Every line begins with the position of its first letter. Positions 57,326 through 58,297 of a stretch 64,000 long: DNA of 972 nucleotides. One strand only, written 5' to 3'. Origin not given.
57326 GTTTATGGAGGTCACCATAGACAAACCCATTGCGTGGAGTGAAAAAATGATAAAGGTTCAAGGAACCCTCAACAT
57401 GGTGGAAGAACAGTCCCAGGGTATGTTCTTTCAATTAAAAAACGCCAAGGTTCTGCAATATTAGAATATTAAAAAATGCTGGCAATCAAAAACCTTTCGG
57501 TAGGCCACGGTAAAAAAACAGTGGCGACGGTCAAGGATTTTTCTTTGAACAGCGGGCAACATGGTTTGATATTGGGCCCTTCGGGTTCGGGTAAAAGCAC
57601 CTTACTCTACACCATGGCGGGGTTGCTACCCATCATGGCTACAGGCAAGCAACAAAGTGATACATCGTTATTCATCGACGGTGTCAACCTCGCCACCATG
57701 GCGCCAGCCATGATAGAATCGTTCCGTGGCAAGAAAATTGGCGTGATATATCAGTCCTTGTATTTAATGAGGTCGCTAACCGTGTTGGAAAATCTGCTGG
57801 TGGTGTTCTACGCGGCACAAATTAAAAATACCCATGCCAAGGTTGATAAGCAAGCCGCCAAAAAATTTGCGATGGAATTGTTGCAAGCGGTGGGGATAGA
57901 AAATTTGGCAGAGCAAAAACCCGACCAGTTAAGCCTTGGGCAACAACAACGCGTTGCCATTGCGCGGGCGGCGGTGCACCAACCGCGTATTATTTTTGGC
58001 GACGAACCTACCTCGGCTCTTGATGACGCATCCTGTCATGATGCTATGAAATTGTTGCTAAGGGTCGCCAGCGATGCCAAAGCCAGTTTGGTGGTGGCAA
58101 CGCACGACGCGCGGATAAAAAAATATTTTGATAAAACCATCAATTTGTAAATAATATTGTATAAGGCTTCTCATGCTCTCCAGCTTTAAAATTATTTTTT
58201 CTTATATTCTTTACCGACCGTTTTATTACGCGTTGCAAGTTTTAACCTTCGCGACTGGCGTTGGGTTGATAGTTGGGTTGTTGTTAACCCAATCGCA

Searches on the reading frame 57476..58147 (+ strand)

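Call 28: search_protein_families(library=pfam, proteins=[window:57476-58147:+])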
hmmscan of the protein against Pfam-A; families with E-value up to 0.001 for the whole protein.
window:57476-58147:+ (224 aa): 4 families
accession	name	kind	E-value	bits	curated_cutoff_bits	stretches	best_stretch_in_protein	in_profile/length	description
PF00005.33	ABC_tran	-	5.9e-26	92.1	25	1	21-180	5-137/137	ABC transporter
PF13555.12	AAA_29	-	5.2e-05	23.4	27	1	22-51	17-46/61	P-loop containing region of AAA domain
PF20703.3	nSTAND1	-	0.00044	20.4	27.1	1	28-63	34-68/379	Novel STAND NTPase 1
PF13304.12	AAA_21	-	0.00045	20.8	27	0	32-51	4-23/304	AAA domain, putative AbiEii toxin, Type IV TA system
